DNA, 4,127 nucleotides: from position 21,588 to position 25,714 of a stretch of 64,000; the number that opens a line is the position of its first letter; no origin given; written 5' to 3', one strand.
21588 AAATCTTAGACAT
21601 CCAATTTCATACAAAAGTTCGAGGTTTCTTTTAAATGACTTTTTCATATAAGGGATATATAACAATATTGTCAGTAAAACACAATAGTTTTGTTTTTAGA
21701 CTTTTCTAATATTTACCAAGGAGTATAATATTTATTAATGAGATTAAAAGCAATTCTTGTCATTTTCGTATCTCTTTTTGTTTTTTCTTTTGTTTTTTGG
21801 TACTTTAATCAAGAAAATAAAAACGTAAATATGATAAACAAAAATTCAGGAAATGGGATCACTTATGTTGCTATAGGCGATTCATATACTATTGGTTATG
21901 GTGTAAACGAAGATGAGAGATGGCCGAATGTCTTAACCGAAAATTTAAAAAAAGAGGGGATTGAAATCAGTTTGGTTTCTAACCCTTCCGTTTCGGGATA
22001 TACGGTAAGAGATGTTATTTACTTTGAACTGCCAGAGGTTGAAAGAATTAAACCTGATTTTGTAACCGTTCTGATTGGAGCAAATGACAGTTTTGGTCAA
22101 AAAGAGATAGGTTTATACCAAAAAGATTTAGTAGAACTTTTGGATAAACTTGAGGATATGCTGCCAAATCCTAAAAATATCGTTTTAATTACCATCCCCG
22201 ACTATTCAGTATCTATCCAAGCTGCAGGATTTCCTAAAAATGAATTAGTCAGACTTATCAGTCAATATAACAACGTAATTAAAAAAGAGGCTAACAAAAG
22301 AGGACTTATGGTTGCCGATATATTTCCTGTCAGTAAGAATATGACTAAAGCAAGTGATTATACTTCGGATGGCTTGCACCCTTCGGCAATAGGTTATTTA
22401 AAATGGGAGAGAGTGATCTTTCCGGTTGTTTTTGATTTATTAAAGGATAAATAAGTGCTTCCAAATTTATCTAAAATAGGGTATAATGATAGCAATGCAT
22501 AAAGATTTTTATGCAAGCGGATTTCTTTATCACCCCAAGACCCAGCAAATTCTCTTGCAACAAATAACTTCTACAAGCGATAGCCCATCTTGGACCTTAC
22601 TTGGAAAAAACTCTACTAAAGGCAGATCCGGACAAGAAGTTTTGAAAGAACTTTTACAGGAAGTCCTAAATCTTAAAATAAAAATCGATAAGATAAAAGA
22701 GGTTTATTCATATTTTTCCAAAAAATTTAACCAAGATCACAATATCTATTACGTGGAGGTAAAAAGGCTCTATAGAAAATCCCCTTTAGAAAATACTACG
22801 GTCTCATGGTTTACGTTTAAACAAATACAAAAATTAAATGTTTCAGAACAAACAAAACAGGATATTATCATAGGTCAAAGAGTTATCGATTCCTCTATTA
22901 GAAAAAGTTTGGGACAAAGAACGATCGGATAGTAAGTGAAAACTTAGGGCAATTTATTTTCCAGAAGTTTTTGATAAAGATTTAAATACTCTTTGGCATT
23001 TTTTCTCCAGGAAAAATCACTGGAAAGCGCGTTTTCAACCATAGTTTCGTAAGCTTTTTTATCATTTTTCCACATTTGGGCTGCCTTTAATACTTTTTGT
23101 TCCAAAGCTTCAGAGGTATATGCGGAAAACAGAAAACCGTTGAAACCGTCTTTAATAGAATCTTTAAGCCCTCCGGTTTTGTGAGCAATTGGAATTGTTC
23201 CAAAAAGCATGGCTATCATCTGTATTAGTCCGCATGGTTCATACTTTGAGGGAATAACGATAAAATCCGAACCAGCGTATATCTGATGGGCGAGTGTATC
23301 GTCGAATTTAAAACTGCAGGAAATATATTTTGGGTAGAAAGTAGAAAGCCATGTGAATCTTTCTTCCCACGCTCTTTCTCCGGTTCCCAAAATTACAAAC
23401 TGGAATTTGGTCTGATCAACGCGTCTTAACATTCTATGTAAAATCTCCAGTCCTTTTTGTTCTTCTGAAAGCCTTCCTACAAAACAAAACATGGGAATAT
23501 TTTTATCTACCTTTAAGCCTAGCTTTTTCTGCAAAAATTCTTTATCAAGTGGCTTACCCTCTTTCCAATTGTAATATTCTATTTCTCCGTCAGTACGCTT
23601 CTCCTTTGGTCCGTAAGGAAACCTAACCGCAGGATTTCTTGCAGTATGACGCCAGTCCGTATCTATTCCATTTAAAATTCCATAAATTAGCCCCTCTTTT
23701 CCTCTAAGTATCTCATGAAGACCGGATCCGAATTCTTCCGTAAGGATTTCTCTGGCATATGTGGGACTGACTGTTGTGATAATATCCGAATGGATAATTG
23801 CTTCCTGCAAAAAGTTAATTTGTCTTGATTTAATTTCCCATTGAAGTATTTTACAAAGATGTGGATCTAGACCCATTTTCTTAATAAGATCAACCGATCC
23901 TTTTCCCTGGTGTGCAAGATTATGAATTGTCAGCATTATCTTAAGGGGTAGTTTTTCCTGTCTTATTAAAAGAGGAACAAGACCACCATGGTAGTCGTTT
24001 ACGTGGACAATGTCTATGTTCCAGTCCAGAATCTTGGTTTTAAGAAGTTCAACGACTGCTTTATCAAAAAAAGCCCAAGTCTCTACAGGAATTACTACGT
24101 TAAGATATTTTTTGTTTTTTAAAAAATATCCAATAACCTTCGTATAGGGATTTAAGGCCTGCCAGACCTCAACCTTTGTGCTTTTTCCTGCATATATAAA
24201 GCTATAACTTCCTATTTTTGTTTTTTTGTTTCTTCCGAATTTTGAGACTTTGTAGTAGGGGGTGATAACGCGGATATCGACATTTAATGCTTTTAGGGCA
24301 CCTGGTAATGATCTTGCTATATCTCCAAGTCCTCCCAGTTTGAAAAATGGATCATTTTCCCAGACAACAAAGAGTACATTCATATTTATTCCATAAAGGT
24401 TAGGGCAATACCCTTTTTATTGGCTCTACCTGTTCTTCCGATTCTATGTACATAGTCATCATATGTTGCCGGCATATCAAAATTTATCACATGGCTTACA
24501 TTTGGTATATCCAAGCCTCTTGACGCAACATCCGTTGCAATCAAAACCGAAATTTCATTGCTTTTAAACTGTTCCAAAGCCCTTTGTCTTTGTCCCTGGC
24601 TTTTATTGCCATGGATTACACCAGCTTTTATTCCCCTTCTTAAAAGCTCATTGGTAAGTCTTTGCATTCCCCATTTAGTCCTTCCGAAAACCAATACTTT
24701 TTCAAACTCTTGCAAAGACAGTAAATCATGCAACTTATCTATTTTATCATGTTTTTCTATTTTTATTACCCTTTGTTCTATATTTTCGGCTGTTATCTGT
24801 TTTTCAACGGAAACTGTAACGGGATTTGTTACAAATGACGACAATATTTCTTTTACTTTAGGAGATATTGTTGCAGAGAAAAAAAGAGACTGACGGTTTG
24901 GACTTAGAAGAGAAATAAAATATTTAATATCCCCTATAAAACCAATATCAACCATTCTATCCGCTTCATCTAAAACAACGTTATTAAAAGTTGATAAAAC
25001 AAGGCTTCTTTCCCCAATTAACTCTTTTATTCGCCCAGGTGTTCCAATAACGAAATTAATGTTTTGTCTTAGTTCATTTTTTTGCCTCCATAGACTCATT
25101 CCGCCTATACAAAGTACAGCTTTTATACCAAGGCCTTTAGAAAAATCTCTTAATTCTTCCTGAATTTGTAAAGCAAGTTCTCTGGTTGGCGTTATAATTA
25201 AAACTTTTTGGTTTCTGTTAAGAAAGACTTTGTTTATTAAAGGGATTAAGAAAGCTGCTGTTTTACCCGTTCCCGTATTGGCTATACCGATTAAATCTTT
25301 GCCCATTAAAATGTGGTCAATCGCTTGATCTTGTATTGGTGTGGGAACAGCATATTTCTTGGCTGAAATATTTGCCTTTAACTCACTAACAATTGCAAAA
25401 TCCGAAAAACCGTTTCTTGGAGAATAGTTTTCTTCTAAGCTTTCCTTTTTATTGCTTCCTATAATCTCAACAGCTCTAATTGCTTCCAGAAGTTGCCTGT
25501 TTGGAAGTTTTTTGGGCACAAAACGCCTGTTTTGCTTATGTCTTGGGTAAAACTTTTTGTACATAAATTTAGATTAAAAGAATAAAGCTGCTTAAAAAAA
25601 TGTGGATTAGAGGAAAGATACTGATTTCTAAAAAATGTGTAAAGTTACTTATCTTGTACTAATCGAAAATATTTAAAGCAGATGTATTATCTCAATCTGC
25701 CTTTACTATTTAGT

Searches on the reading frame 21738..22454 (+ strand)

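Call 61: search_protein_families(library=pfam, proteins=[window:21738-22454:+], max_evalue=0.0001)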
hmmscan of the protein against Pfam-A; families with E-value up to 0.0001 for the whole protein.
window:21738-22454:+ (238 aa): 3 families
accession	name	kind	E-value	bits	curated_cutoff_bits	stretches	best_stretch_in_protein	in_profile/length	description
PF13472.12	Lipase_GDSL_2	-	6.1e-27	95.7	32.9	1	45-220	1-176/178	GDSL-like Lipase/Acylhydrolase family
PF00657.28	Lipase_GDSL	-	2.8e-15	57.5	23.6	1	43-221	1-202/208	GDSL-like Lipase/Acylhydrolase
PF17182.10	OSK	-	6.6e-05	22.7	27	0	84-205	51-161/202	OSK domain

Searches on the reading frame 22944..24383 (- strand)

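Call 61: search_protein_families(library=pfam, proteins=[window:22944-24383:-], max_evalue=0.0001)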
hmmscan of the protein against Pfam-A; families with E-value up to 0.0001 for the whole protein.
window:22944-24383:- (479 aa): 4 families
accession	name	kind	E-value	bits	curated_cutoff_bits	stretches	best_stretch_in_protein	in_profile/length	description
PF08323.17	Glyco_transf_5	-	2.1e-54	185.2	22.7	1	2-227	1-238/239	Starch synthase catalytic domain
PF00534.26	Glycos_transf_1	-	4e-20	72.5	26.4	1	282-451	3-168/172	Glycosyl transferases group 1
PF13692.12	Glyco_trans_1_4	-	2.3e-18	67.2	27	1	297-434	2-139/142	Glycosyl transferases group 1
PF13439.12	Glyco_transf_4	-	1.7e-08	35.1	28.5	1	110-215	60-150/170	Glycosyltransferase Family 4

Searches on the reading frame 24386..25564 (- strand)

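Call 61: search_protein_families(library=pfam, proteins=[window:24386-25564:-], max_evalue=0.0001)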
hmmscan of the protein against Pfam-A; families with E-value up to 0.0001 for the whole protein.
window:24386-25564:- (392 aa): 4 families
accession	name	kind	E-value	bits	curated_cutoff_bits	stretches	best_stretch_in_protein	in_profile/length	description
PF00270.35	DEAD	-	6.6e-46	156.5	26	1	75-239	1-166/167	DEAD/DEAH box helicase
PF00271.37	Helicase_C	-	4.6e-36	123.9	23.5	1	273-382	1-110/110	Helicase conserved C-terminal domain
PF04851.21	ResIII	-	2.5e-09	37.7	22.5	1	75-233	5-162/164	Type III restriction enzyme, res subunit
PF16203.11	ERCC3_RAD25_C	-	1.7e-05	24.7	27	1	285-384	58-154/248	ERCC3/RAD25/XPB C-terminal helicase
